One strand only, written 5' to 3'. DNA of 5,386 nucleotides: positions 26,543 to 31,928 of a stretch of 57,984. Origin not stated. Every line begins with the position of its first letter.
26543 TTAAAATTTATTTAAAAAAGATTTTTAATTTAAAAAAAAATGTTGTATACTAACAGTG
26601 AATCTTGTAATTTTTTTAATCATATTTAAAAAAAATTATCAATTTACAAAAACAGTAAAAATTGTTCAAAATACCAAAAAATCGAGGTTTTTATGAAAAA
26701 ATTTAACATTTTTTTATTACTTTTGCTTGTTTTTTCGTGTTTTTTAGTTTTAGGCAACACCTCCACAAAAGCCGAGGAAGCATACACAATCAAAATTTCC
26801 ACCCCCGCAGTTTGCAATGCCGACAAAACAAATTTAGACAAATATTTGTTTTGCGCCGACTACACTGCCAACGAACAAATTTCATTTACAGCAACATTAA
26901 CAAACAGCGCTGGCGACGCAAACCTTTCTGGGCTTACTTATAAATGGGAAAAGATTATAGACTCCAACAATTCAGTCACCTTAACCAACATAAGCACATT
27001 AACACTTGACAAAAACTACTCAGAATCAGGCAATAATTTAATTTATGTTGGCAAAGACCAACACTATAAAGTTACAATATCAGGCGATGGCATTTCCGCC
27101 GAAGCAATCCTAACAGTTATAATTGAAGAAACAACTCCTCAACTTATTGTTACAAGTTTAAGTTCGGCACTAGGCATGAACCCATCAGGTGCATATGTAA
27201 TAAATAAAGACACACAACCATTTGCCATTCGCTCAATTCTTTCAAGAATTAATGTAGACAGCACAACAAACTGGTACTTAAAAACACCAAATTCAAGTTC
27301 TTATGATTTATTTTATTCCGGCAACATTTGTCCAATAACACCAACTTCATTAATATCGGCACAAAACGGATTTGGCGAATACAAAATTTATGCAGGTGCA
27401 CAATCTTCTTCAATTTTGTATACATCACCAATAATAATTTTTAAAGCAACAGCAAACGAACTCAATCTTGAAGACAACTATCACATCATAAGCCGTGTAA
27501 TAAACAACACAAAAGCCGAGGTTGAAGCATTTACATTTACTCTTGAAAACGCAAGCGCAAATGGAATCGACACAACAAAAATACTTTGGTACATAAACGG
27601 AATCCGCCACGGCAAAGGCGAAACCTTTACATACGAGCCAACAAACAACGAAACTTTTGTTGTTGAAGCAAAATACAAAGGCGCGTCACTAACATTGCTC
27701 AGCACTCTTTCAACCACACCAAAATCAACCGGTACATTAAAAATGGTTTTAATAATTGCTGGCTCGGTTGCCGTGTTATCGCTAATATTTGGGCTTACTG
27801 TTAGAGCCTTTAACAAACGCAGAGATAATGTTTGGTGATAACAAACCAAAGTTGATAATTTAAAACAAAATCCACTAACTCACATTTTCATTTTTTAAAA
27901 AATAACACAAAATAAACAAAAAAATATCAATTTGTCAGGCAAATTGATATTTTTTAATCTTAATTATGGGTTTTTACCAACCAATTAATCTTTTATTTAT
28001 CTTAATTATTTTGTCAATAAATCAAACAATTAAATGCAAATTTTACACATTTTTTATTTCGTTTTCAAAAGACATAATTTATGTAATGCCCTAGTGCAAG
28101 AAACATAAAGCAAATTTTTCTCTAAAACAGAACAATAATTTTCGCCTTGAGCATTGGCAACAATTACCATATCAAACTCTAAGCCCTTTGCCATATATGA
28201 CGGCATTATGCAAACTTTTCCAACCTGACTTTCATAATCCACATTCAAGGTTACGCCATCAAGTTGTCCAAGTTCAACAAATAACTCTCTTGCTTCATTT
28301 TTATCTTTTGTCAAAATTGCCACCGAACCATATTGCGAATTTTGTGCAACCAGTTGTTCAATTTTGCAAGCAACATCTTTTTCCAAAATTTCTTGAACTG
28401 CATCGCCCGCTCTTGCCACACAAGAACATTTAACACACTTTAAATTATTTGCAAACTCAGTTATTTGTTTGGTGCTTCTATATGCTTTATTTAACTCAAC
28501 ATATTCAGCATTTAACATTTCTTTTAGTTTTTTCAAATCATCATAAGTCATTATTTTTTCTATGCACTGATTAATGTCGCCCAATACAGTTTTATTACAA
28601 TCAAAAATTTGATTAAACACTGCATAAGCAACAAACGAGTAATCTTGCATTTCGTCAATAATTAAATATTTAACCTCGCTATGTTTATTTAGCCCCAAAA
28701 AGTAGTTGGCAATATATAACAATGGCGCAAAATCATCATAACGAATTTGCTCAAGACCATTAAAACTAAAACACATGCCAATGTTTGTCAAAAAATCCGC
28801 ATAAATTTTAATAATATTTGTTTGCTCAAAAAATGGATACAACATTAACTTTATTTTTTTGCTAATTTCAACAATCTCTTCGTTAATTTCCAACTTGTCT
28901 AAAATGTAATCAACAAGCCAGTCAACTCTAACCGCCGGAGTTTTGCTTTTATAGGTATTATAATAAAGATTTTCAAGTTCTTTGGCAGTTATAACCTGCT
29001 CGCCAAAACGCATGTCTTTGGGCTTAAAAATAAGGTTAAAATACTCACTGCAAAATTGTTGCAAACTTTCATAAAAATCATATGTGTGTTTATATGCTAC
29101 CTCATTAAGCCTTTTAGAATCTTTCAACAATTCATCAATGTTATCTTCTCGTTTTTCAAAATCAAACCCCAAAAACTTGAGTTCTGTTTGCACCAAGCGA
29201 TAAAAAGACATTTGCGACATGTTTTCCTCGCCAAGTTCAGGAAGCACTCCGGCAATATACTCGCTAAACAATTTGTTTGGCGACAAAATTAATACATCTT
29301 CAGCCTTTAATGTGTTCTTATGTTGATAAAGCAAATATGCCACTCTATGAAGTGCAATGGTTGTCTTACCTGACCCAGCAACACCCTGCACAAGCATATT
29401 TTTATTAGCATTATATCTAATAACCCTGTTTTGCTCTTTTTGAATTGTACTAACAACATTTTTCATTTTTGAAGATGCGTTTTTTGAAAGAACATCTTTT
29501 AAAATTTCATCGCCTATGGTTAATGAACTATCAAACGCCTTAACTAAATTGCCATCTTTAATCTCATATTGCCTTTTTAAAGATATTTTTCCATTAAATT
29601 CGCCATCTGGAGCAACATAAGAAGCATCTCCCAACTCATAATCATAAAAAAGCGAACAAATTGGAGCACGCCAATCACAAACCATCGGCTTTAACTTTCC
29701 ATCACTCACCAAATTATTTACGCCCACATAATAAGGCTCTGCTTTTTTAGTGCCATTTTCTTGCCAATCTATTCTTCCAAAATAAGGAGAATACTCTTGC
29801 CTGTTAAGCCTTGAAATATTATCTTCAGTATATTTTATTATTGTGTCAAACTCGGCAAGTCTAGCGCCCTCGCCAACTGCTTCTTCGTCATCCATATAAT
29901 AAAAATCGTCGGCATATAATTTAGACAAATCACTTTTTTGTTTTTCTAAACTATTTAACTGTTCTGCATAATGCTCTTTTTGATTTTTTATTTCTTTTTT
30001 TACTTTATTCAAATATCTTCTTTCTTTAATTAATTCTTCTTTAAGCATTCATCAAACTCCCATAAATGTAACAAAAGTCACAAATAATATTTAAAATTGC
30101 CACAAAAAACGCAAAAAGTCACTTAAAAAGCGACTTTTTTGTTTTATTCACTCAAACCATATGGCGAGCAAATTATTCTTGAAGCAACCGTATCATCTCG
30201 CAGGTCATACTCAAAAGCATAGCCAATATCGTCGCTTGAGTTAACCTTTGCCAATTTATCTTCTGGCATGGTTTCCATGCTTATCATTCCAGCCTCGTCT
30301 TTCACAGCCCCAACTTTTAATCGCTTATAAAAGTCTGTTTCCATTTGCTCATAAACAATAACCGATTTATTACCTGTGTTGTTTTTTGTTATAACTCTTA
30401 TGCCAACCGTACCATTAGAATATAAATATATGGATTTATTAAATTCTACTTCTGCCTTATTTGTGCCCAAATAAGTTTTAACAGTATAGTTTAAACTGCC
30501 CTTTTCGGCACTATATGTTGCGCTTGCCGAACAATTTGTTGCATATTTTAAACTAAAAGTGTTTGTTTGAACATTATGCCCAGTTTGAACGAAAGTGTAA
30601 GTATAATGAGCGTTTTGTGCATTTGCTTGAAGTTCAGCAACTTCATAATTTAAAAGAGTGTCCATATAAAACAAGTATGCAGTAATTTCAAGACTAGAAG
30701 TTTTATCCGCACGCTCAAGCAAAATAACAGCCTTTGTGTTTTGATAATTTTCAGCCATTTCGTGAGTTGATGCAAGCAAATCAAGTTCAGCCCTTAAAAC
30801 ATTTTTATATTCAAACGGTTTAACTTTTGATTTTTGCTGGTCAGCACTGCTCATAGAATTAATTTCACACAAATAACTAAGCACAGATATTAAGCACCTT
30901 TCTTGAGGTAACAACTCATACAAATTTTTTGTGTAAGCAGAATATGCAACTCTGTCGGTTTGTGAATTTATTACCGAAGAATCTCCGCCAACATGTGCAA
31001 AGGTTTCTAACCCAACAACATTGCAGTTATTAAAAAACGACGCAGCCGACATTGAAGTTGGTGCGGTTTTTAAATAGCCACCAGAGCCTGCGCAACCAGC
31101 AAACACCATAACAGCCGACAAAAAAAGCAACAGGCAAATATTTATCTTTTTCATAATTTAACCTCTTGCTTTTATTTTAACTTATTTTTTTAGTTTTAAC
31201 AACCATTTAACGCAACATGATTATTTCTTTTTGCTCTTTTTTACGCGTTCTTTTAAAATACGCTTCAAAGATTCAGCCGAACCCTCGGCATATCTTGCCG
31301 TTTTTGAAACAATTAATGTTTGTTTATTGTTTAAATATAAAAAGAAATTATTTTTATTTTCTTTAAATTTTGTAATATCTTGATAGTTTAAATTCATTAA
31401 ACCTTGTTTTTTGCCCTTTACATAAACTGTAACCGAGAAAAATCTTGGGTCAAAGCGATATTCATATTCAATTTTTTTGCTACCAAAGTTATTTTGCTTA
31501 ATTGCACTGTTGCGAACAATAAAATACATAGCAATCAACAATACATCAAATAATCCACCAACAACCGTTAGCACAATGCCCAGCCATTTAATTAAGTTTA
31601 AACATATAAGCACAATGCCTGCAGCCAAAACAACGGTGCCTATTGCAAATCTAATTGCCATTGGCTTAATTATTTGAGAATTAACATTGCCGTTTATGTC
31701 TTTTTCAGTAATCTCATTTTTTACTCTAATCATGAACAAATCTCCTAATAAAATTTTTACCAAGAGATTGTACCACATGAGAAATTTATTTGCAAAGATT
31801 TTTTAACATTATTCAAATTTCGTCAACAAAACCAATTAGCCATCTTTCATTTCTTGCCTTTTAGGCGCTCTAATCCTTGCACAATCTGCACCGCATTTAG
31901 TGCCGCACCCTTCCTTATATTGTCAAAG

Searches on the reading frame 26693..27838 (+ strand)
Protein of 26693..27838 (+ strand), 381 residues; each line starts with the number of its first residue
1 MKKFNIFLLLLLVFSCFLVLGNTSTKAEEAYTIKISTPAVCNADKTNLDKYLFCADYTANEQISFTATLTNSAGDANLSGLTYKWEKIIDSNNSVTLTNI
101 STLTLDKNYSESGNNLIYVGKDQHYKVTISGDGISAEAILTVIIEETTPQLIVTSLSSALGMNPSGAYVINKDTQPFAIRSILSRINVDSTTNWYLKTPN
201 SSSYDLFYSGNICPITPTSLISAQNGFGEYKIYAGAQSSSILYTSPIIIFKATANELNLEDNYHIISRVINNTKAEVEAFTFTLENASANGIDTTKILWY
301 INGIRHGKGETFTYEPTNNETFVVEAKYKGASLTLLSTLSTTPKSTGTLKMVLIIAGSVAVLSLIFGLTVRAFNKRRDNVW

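Call 7: search_protein_families(library=ncbifam, proteins=[window:26693-27838:+], max_evalue=0.00001)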
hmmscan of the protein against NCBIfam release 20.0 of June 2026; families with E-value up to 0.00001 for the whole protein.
window:26693-27838:+ (381 aa): 0 families

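Call 16: find_encoding_contigs(protein=window:26693-27838:+, flank=10000, max_places=10)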
Protein window:26693-27838:+ (381 aa): 5 contigs read that carry it; 3 places shown.
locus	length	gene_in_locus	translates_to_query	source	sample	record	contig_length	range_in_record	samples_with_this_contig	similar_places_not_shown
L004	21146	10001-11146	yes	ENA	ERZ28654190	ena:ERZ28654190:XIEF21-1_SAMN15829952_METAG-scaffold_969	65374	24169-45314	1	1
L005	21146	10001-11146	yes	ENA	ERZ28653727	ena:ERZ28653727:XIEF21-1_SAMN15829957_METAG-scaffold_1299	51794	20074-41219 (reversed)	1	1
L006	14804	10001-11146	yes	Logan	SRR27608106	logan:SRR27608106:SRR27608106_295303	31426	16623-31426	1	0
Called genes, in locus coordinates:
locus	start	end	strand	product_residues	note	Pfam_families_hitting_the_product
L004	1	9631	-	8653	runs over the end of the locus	-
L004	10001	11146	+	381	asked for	-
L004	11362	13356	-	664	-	PF00270:DEAD (faint), PF00580:UvrD-helicase, PF13245:AAA_19, PF01443:Viral_helicase1 (faint), PF13361:UvrD_C (weak), PF13538:UvrD_C_2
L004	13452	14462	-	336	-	-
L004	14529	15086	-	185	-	-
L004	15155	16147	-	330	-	PF01118:Semialdhyde_dh, PF02774:Semialdhyde_dhC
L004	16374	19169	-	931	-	PF00657:Lipase_GDSL, PF13472:Lipase_GDSL_2, PF09479:Flg_new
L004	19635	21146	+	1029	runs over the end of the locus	PF00133:tRNA-synt_1, PF09334:tRNA-synt_1g (weak), PF08264:Anticodon_1, PF19302:DUF5915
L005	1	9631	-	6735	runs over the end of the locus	?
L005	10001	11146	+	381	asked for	-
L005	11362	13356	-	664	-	PF00270:DEAD (faint), PF00580:UvrD-helicase, PF13245:AAA_19, PF01443:Viral_helicase1 (faint), PF13361:UvrD_C (weak), PF13538:UvrD_C_2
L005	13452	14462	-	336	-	-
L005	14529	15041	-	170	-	PF14317:YcxB (faint)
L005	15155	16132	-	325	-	PF01118:Semialdhyde_dh, PF02774:Semialdhyde_dhC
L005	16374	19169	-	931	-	PF00657:Lipase_GDSL, PF13472:Lipase_GDSL_2, PF09479:Flg_new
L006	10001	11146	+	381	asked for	-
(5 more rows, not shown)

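Call 61: search_protein_families(library=pfam, proteins=[window:26693-27838:+], max_evalue=0.001)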
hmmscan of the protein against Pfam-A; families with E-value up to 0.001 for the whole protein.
window:26693-27838:+ (381 aa): 0 families

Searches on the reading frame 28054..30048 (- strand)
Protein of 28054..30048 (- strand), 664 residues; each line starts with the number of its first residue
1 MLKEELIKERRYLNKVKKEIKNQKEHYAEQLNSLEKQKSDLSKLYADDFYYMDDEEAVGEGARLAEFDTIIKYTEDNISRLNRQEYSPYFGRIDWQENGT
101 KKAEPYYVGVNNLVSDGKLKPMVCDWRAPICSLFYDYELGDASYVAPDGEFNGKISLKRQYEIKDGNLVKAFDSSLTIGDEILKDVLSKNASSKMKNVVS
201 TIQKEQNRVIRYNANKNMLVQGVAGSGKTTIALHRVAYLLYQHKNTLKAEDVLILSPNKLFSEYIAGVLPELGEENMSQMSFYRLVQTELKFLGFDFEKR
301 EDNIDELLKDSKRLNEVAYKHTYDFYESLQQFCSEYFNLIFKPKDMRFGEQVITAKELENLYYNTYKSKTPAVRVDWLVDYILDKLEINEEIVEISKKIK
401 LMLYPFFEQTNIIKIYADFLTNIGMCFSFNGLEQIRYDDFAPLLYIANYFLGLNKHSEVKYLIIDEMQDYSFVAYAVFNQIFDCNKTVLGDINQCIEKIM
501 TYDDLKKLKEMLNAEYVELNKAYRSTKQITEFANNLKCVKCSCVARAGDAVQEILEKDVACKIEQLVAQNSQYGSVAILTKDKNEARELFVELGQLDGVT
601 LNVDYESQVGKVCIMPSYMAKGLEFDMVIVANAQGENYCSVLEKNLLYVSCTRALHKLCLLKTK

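Call 7: search_protein_families(library=ncbifam, proteins=[window:28054-30048:-], max_evalue=0.00001)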
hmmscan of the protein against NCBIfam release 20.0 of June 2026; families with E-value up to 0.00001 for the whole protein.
window:28054-30048:- (664 aa): 8 families
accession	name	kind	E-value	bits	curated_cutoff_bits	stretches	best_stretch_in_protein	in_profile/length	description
NF041464.1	HelD_BACSU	equivalog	2.3e-144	482.2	419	2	3-416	5-432/779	RNA polymerase recycling motor HelD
NF041258.1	motor_HelR_2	exception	1.1e-35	123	1100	1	18-286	3-255/713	RNA polymerase recycling motor ATPase HelR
NF041254.1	motor_HelR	exception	2.6e-35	121.9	750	1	18-289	14-275/706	RNA polymerase recycling motor ATPase HelR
NF041465.1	HelD_MYCSM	equivalog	1.5e-31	109.3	1051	1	59-284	41-258/719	RNA polymerase recycling motor HelD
TIGR01073.1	pcrA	equivalog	3.4e-10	38.9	911.2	0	457-536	208-292/725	DNA helicase PcrA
NF008743.0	PRK11773.1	equivalog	4.7e-10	38.5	965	0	459-536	214-296/720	DNA helicase II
NF008276.0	PRK11054.1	equivalog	2.1e-09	36.4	543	1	200-662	195-661/684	DNA helicase IV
TIGR01075.1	uvrD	equivalog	4.9e-08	31.7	1144.45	0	457-536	207-291/715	DNA helicase II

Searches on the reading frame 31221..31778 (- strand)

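Call 7: search_protein_families(library=ncbifam, proteins=[window:31221-31778:-], max_evalue=0.00001)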
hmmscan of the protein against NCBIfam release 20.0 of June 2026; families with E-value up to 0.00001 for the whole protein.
window:31221-31778:- (185 aa): 0 families

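Call 61: search_protein_families(library=pfam, proteins=[window:31221-31778:-], max_evalue=0.001)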
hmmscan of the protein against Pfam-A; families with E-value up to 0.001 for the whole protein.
window:31221-31778:- (185 aa): 1 family
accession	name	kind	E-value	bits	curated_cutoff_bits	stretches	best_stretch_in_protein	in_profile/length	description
PF14317.12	YcxB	-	2.5e-06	27.6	23.3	1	129-173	16-59/61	YcxB-like protein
